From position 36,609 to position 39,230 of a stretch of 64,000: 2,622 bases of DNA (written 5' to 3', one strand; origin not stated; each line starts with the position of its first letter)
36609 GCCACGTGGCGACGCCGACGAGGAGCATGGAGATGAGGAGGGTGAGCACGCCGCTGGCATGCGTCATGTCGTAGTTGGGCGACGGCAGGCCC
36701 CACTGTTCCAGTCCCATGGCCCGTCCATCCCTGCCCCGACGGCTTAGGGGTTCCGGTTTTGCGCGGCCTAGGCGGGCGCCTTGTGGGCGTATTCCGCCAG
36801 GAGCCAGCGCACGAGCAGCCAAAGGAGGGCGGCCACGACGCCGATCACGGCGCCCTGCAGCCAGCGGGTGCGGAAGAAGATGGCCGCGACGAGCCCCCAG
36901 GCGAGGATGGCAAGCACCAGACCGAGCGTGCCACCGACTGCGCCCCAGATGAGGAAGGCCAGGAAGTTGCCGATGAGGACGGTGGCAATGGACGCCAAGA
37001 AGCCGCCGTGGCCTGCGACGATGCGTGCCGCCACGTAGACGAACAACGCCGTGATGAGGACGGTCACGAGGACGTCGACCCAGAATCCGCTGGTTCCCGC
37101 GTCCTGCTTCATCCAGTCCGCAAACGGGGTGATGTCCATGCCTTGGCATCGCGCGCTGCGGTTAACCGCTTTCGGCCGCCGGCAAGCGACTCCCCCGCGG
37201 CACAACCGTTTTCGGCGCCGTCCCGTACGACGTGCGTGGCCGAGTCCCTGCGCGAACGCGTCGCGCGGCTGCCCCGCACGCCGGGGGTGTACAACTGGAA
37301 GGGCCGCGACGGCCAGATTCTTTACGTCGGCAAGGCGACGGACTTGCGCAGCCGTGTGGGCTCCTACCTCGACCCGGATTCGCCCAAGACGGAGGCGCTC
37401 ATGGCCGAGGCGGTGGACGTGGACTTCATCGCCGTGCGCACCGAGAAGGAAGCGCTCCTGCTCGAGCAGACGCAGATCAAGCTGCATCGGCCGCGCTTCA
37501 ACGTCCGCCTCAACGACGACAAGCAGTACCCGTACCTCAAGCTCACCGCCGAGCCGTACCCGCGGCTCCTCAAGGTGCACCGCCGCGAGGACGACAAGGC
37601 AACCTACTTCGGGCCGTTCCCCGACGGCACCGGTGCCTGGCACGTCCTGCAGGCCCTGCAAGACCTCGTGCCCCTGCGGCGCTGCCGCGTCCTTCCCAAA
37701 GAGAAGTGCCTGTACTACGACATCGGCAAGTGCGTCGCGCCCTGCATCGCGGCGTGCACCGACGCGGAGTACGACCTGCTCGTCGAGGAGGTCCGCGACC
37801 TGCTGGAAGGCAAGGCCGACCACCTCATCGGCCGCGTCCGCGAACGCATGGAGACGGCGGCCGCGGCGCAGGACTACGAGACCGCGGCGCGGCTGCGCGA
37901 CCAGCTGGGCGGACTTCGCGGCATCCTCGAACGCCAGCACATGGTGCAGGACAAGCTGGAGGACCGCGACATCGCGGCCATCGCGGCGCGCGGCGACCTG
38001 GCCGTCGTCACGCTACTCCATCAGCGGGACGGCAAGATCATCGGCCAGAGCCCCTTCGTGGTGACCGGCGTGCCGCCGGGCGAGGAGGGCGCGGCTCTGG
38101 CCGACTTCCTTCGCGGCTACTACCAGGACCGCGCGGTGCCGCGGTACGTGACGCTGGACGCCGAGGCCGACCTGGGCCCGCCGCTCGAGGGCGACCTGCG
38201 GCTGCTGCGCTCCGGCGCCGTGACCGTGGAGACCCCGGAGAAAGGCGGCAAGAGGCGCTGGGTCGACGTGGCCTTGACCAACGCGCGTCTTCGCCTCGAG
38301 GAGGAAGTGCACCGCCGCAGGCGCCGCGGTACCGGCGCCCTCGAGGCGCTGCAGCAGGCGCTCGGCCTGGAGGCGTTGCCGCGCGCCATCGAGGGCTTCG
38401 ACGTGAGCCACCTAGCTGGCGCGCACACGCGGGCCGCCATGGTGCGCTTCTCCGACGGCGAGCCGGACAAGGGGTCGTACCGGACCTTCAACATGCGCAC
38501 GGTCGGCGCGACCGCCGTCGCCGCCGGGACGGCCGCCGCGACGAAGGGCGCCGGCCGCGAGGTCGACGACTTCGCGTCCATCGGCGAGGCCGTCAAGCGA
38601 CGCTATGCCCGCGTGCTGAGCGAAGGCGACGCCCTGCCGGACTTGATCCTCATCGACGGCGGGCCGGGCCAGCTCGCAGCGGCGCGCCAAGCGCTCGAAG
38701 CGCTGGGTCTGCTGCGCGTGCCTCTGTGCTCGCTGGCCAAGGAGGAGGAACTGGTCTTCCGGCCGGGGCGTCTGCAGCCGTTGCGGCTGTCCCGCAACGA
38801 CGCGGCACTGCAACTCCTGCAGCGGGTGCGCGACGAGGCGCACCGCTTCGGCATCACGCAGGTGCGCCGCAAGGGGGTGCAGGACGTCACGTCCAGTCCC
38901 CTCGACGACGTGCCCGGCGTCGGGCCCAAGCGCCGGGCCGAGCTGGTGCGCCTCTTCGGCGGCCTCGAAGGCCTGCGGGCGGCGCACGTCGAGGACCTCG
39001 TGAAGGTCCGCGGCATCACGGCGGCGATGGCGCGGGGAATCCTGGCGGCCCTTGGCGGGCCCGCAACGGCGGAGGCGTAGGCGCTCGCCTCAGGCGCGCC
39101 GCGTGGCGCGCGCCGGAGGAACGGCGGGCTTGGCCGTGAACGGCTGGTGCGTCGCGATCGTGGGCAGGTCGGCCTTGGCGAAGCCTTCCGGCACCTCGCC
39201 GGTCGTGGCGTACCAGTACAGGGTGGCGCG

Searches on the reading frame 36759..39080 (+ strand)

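Call 69: search_protein_families(library=pfam, proteins=[window:36759-39080:+], max_evalue=0.00001)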
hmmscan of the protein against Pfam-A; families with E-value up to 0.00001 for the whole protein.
window:36759-39080:+ (773 aa): 4 families
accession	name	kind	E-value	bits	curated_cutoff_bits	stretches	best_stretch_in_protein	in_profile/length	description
PF08459.17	UvrC_RNaseH_dom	-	2.6e-45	154.5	22.3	1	532-699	1-159/159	UvrC RNAse H endonuclease domain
PF22920.2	UvrC_RNaseH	-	2.2e-19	69.9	24.3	1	402-515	1-115/116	UvrC Ribonuclease H-like domain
PF02151.25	UVR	-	3.5e-09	36.6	21.5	1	356-387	3-34/36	UvrB/uvrC motif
PF01541.30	GIY-YIG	-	7.9e-07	29.7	22.6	1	176-246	3-76/78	GIY-YIG catalytic domain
